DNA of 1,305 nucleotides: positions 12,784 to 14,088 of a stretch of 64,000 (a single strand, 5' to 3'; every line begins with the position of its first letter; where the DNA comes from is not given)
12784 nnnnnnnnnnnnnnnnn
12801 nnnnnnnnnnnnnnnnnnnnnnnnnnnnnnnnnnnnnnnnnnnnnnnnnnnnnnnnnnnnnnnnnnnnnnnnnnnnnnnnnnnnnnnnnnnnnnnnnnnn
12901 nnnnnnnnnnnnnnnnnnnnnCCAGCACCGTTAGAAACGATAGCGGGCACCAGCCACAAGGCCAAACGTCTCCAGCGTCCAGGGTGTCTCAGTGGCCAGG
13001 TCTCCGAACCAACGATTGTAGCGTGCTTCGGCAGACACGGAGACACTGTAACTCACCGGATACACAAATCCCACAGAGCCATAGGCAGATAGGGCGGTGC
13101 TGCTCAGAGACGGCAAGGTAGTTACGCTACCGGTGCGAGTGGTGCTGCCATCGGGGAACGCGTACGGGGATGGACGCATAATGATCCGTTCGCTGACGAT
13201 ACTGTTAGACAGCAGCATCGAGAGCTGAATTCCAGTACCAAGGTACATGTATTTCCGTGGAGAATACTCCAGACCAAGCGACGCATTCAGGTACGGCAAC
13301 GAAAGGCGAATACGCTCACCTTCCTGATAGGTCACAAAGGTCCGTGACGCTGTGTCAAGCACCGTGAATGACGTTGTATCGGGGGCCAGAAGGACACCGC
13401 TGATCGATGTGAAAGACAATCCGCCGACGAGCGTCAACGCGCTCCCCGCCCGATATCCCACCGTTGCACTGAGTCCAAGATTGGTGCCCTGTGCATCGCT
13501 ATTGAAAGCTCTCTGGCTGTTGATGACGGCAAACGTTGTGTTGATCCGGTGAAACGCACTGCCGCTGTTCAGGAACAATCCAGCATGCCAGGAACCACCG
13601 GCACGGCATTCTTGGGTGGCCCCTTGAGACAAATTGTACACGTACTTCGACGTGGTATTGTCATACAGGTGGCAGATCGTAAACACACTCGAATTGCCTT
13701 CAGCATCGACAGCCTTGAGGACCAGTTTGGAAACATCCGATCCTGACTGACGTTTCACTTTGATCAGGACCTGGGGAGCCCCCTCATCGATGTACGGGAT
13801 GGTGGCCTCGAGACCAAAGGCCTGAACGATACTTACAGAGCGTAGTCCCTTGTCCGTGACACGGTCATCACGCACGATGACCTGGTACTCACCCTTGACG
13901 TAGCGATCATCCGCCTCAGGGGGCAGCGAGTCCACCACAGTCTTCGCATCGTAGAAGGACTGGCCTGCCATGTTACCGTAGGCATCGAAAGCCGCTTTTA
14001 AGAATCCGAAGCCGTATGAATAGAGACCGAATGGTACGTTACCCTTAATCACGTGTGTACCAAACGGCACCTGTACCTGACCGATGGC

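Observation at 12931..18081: Operon of DUF4397-repeat lipoprotein, small T9SS cargo and a barrel-anchored IgGFc-binding-type protein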

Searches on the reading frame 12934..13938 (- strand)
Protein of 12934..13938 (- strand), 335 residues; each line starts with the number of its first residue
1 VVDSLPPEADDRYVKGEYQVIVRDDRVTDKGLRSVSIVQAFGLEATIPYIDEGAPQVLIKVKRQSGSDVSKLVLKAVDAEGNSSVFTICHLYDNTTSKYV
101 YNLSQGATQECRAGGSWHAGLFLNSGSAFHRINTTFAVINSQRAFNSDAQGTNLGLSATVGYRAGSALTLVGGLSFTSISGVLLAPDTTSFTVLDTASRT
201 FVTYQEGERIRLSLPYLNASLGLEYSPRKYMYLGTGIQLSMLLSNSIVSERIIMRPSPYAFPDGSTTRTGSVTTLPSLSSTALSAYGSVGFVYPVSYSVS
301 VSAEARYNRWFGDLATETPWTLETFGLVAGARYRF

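Call 74: search_protein_representatives(alignment_id=A6)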
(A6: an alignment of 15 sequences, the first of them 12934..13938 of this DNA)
Query: 15 sequences, 335 profile positions. Proteins with E-value up to 0.001 (for the whole library): 942; up to 1e-10: 171; up to 1e-30: 44. The best 150 are listed.
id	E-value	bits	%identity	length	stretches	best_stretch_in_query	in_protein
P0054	2.7e-118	411.6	-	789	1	2-335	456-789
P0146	7.4e-106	370.7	-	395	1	2-335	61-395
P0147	9.4e-102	357.2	-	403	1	3-334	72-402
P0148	2.2e-101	356.0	-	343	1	1-333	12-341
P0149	6.2e-93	328.2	-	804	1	2-334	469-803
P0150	9.6e-92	324.3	-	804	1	2-333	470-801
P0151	3.8e-90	319.0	-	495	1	2-333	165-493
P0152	3.9e-89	315.7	-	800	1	2-335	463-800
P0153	7.1e-83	295.1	-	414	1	2-335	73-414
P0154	7.8e-83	295.0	-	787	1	2-333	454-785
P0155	1.3e-82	294.2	-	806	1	2-335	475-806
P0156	4.8e-81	289.1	-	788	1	2-335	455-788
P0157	1.9e-79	283.9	-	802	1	2-333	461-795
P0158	2.0e-77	277.2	-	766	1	3-335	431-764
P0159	1.3e-76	274.6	-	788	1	2-334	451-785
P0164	1.5e-68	248.1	-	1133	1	2-335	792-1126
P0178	4.7e-51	190.5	-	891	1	6-335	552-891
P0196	1.6e-24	103.3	-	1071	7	1-88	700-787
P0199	8.4e-23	97.6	-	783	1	3-334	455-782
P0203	1.6e-20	90.2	-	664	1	114-330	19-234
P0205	5.8e-19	85.0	-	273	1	113-332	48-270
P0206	5.6e-18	81.8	-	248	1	114-335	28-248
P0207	8.0e-18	81.3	-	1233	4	20-86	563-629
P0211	5.0e-17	78.7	-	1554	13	15-75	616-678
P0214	3.5e-16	75.9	-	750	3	3-88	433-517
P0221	1.7e-15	73.6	-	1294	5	2-88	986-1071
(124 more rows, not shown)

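Call 75: search_protein_families(library=pfam, proteins=[P0196, P0211, P0207, P0221, P0214, P0203, P0205, P0206, P0164, P0178], max_evalue=0.001)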
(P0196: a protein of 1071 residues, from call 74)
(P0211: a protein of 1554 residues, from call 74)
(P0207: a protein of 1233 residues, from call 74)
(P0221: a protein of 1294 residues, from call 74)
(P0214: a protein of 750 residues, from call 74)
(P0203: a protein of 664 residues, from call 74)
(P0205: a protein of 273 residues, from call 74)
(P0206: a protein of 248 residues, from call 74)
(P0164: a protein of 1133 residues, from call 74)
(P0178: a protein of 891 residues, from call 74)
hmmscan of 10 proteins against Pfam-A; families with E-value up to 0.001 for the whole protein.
P0196 (1071 aa): 1 family
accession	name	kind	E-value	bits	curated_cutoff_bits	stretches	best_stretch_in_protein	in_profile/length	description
PF18962.6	Por_Secre_tail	-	7.6e-05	23.4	27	1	993-1063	1-69/75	Secretion system C-terminal sorting domain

P0211 (1554 aa): 20 families
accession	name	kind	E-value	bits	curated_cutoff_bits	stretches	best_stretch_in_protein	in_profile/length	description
PF13927.12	Ig_3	-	1.9e-216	701.6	30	16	1192-1256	8-78/78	Immunoglobulin domain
PF07679.22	I-set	-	3.8e-170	553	23.7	16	31-109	7-88/90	Immunoglobulin I-set domain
PF13895.12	Ig_2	-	1.4e-161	525.6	27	16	1014-1093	4-79/79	Immunoglobulin domain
PF00047.31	ig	-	7.9e-121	395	21.8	16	1019-1084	3-76/81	Immunoglobulin domain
PF07686.23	V-set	-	2.5e-101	333.8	26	10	438-477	68-108/109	Immunoglobulin V-set domain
PF16706.11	Izumo-Ig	-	4.8e-33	113.4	26.7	0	268-305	50-87/88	Izumo-like Immunoglobulin domain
PF06328.17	Lep_receptor_Ig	-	4.8e-23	81.4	28.8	0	574-603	6-35/94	Ig-like C2-type domain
PF11465.14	Receptor_2B4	-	7.2e-23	81.3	21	0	1137-1175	61-99/108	Natural killer cell receptor 2B4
PF17736.7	Ig_C17orf99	-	4.7e-19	68.7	26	0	1287-1357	15-91/95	C17orf99 Ig domain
PF18452.7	Ig_6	-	4.2e-18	65.8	25.5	0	1493-1544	67-119/128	Immunoglobulin domain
PF16705.11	NUDIX_5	-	9.2e-16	58.6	27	0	359-416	55-103/177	NUDIX, or N-terminal NPxY motif-rich, region of KRIT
PF07154.16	DUF1392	-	5.1e-14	53.1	25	0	375-419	58-102/150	Protein of unknown function (DUF1392)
PF06435.16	DUF1079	-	4.4e-13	49.4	27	0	371-380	15-24/31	Repeat of unknown function (DUF1079)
PF22971.2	Ig_VEGFR-1-like_5th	-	1.7e-12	48.1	27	0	278-304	103-129/130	VEGFR-1-like, immunoglobulin-like domain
PF08205.18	C2-set_2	-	2.8e-07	31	21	0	126-195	10-82/89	CD80-like C2-set immunoglobulin domain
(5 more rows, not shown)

P0207 (1233 aa): 1 family
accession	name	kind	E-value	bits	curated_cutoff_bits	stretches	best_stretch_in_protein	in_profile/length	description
PF18962.6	Por_Secre_tail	-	8.8e-09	36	27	1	1156-1228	3-72/75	Secretion system C-terminal sorting domain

P0221 (1294 aa): 1 family
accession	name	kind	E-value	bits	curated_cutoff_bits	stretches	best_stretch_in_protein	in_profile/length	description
PF18962.6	Por_Secre_tail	-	1.1e-05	26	27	1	1215-1282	1-65/75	Secretion system C-terminal sorting domain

P0214 (750 aa): 1 family
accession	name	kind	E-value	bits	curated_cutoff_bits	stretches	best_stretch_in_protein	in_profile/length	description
PF18962.6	Por_Secre_tail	-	1.9e-05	25.3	27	1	671-738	1-65/75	Secretion system C-terminal sorting domain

P0203 (664 aa): 3 families
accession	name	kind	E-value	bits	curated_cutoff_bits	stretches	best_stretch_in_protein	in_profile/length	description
PF00691.25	OmpA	-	1.2e-17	64.4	27.2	2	562-647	1-92/98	OmpA family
PF13568.12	OMP_b-brl_2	-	2.8e-07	31.2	27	1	17-217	2-172/175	Outer membrane protein beta-barrel domain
PF13505.12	OMP_b-brl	-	1.9e-05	25.4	28.7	1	7-234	2-172/175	Outer membrane protein beta-barrel domain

P0205 (273 aa): 2 families
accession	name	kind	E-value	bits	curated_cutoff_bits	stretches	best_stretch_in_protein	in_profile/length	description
PF13568.12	OMP_b-brl_2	-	2.3e-10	41.2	27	1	54-247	11-170/175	Outer membrane protein beta-barrel domain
PF13505.12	OMP_b-brl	-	0.00074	20.2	28.7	0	54-244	20-153/175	Outer membrane protein beta-barrel domain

P0206 (248 aa): 0 families

P0164 (1133 aa): 1 family
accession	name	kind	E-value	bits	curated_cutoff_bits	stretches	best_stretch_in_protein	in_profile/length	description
PF17517.7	IgGFc_binding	-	7.4e-72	242.5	25.6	3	387-569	78-269/297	IgGFc binding protein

P0178 (891 aa): 1 family
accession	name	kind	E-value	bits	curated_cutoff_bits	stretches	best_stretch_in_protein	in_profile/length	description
PF17517.7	IgGFc_binding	-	1.2e-75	254.9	25.6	1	158-451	1-297/297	IgGFc binding protein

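Call 76: search_protein_families(library=ncbifam, proteins=[P0206], max_evalue=0.01)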
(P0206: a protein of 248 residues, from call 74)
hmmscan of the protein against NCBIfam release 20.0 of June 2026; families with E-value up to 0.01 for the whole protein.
P0206 (248 aa): 1 family
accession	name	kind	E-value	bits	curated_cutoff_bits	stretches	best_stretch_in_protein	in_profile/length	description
NF049866.1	outer_TDE1717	subfamily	0.0033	17.4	135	0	1-154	1-125/210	TDE1717 family outer membrane beta-barrel protein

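Call 88: find_encoding_contigs(protein=P0199, flank=6000, max_places=2)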
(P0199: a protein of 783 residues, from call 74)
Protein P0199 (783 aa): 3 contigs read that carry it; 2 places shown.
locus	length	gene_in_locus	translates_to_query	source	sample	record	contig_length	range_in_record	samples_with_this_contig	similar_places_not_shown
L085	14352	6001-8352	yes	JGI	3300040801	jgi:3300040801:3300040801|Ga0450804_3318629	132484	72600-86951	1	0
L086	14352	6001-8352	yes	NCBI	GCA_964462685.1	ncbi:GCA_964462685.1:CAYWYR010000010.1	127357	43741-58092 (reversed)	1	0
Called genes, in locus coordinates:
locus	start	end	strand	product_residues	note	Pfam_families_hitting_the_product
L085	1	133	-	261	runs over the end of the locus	-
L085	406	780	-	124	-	-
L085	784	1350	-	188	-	-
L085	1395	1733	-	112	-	-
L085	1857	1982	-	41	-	-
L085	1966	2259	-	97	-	-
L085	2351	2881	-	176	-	-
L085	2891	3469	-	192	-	-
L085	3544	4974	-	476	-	-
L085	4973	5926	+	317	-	PF18962:Por_Secre_tail (faint)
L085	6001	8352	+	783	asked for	PF17517:IgGFc_binding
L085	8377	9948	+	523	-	PF00072:Response_reg, PF13487:HD_5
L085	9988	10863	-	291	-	PF03755:YicC-like_N, PF08340:YicC-like_C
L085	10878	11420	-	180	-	PF00132:Hexapep (weak), PF25084:LbH_EIF2B (weak)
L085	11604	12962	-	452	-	PF00999:Na_H_Exchanger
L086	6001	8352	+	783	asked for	PF17517:IgGFc_binding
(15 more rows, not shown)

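Call 89: find_encoding_contigs(protein=P0164, flank=6000, max_places=2)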
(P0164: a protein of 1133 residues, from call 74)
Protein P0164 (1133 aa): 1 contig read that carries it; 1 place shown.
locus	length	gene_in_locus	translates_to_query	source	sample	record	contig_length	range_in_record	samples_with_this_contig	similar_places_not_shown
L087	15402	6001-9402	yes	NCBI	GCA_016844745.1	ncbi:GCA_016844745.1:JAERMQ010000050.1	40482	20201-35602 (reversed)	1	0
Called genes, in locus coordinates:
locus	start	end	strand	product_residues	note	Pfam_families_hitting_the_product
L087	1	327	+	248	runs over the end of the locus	PF00535:Glycos_transf_2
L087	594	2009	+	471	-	PF00092:VWA, PF13519:VWA_2, PF00691:OmpA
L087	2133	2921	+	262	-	PF02348:CTP_transf_3, PF12804:NTP_transf_3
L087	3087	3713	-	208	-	PF02545:Maf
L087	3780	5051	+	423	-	-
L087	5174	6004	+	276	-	-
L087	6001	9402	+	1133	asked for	PF17517:IgGFc_binding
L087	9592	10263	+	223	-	PF03379:CcmB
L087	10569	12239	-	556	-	PF08448:PAS_4 (faint), PF13188:PAS_8 (weak), PF13426:PAS_9 (weak), PF00989:PAS, PF13188:PAS_8, PF13426:PAS_9, PF08447:PAS_3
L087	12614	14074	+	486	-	PF00072:Response_reg, PF13487:HD_5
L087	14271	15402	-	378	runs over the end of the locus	PF13439:Glyco_transf_4 (weak), PF00534:Glycos_transf_1, PF13692:Glyco_trans_1_4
